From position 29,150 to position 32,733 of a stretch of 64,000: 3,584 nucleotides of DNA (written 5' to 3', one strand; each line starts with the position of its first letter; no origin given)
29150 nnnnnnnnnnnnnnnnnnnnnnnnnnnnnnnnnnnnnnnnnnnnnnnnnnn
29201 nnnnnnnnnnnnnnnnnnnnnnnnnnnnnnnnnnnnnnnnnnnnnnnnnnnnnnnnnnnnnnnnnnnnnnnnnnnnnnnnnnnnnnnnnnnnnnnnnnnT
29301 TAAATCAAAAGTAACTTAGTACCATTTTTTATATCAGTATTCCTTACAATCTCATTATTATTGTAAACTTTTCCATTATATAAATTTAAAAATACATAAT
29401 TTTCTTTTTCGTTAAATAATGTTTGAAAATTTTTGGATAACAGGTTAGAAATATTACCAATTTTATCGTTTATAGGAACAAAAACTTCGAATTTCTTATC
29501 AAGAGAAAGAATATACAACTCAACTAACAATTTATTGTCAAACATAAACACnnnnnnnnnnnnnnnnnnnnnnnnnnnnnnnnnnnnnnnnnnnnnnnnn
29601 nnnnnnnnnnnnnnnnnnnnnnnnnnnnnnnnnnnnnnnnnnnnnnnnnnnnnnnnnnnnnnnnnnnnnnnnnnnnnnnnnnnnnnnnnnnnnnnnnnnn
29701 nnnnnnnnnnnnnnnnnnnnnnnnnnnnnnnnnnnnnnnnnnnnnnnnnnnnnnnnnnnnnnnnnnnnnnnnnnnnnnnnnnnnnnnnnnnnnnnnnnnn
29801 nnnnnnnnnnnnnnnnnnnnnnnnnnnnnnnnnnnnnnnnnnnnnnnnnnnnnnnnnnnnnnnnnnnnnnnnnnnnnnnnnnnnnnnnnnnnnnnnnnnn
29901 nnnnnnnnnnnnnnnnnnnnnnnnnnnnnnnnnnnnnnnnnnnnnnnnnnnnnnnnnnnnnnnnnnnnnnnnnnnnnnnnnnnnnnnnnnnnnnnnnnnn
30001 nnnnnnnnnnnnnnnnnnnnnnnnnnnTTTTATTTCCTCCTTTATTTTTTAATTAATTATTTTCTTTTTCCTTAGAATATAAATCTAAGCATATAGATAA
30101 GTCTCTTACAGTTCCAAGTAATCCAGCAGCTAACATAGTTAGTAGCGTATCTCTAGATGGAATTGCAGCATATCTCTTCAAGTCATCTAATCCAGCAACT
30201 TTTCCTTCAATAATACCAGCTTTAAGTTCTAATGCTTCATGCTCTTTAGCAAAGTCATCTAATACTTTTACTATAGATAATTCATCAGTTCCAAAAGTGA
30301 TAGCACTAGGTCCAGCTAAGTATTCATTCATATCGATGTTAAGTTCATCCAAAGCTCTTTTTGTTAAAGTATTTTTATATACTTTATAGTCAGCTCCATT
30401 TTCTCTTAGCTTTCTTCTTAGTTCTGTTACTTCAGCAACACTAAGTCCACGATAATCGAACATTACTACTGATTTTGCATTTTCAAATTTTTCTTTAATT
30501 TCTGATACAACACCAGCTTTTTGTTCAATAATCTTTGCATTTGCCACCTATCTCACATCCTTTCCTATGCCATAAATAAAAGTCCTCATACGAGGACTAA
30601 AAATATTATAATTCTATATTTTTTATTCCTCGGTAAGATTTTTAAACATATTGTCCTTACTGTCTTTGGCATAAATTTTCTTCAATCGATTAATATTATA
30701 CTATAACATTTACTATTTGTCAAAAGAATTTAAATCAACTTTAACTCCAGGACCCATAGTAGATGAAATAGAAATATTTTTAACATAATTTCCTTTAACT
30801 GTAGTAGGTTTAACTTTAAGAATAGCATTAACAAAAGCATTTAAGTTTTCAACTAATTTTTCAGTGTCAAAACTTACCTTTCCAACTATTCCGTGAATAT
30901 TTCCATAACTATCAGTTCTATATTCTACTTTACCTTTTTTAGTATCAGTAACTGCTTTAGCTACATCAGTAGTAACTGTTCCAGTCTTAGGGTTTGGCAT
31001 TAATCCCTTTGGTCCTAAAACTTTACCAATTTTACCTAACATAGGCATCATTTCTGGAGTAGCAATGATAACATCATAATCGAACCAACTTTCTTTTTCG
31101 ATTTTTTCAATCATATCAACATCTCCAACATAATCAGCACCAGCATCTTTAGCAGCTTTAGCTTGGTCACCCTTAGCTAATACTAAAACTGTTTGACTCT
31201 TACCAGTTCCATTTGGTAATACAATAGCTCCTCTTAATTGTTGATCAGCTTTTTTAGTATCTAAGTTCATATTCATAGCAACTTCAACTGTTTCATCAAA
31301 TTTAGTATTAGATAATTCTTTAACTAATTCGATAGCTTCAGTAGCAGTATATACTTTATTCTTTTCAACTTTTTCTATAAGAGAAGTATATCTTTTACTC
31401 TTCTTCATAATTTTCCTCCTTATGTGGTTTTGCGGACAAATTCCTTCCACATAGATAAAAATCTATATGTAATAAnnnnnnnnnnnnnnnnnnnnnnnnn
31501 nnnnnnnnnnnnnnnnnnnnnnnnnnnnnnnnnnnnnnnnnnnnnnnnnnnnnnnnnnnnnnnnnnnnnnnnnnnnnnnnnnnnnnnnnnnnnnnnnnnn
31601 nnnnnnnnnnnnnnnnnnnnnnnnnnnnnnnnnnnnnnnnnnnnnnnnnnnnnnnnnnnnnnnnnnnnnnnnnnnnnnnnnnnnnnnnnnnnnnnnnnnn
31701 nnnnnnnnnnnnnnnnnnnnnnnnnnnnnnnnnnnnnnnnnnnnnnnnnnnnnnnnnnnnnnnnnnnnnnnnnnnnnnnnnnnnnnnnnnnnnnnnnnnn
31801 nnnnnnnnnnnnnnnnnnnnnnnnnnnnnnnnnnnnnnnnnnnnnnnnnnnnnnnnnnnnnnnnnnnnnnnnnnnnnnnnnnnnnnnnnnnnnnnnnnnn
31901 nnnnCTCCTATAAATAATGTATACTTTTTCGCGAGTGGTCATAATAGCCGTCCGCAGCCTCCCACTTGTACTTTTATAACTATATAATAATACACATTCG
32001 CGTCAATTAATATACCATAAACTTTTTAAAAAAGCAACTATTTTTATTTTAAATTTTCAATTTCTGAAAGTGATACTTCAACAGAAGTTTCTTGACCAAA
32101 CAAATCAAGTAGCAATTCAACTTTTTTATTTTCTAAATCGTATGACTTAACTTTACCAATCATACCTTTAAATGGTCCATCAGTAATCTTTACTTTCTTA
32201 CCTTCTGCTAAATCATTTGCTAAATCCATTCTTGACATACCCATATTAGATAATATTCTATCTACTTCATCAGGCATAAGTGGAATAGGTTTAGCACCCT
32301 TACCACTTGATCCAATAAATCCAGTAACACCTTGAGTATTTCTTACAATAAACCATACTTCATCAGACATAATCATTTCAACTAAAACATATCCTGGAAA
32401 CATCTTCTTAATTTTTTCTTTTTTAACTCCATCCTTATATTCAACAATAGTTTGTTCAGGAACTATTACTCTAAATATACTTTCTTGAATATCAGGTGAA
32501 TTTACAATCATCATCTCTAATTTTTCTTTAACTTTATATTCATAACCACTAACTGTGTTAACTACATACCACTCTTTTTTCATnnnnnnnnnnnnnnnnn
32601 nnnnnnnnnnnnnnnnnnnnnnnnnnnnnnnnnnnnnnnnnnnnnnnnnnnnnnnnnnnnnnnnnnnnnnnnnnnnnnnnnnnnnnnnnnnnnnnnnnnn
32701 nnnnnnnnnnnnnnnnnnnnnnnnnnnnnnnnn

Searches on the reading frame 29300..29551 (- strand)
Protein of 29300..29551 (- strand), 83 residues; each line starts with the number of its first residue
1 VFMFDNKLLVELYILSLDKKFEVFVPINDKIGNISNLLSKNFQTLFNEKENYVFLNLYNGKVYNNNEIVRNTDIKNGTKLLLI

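Call 7: search_protein_families(library=pfam, proteins=[window:29300-29551:-], max_evalue=0.001)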
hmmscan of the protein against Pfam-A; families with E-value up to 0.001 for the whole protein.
window:29300-29551:- (83 aa): 0 families

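Call 109: search_solved_structures(query=A9, max_evalue=10, show_alignments=1)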
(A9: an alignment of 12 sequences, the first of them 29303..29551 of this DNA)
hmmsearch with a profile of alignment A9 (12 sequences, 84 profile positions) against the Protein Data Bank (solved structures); distinct sequences matched with E-value up to 10: 4.
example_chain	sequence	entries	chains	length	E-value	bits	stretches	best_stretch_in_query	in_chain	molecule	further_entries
4n3z_A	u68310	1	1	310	0.52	14.1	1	21-45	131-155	Rab5 GDP/GTP exchange factor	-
1txu_A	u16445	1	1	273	0.59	14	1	21-45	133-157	Rab5 GDP/GTP exchange factor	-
2ot3_A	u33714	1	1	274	0.59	14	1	21-45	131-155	Rab5 GDP/GTP exchange factor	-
4q9u_A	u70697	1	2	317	0.63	13.9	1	21-45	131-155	Rab5 GDP/GTP exchange factor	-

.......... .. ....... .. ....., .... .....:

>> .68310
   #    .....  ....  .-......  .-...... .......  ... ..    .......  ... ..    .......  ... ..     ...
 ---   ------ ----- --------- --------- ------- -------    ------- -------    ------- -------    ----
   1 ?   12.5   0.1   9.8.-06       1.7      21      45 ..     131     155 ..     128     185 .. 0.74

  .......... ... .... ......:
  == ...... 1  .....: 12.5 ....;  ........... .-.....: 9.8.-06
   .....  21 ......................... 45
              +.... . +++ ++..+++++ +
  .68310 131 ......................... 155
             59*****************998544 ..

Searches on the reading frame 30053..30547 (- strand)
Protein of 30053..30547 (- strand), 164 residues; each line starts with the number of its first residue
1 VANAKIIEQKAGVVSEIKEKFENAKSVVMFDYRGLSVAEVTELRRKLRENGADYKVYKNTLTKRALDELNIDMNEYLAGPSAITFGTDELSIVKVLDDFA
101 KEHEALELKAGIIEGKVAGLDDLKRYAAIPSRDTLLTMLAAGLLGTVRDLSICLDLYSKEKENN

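Call 7: search_protein_families(library=pfam, proteins=[window:30053-30547:-], max_evalue=0.001)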
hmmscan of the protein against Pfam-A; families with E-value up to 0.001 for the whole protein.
window:30053-30547:- (164 aa): 1 family
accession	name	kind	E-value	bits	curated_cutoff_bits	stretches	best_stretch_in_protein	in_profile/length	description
PF00466.25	Ribosomal_L10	-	5.9e-30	103.7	22.8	1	7-101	3-100/100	Ribosomal protein L10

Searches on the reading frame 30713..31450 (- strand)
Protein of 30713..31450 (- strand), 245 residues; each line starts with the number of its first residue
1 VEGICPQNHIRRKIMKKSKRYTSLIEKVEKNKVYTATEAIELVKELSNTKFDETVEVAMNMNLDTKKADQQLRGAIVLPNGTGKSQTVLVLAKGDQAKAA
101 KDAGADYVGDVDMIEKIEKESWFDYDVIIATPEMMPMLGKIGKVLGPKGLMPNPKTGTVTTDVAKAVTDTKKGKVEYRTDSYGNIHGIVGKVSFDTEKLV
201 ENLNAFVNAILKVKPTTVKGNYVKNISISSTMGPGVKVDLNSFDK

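Call 7: search_protein_families(library=pfam, proteins=[window:30713-31450:-], max_evalue=0.001)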
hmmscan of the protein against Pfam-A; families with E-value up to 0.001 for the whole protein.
window:30713-31450:- (245 aa): 1 family
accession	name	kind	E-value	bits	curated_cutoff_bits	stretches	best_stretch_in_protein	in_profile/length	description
PF00687.26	Ribosomal_L1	-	5.9e-69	232.1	32.2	1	43-234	1-198/198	Ribosomal protein L1p/L10e family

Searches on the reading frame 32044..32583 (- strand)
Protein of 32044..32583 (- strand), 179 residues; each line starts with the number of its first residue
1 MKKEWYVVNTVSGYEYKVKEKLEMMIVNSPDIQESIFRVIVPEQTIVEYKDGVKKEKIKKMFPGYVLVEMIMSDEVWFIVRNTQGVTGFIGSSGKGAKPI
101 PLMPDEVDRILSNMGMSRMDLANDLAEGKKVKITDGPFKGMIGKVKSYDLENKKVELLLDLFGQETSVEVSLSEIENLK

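Call 7: search_protein_families(library=pfam, proteins=[window:32044-32583:-], max_evalue=0.001)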
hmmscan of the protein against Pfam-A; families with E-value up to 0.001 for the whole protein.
window:32044-32583:- (179 aa): 3 families
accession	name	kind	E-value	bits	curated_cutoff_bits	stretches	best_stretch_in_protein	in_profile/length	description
PF02357.24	NusG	-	3.9e-27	95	22.2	1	3-111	1-93/93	Transcription termination factor nusG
PF00467.35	KOW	-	2.9e-07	30.5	22.3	1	127-156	1-30/32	KOW motif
PF23290.1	KOW5_SPT5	-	4.4e-07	29.7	27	1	128-157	3-32/46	Transcription elongation factor SPT5, fifth KOW domain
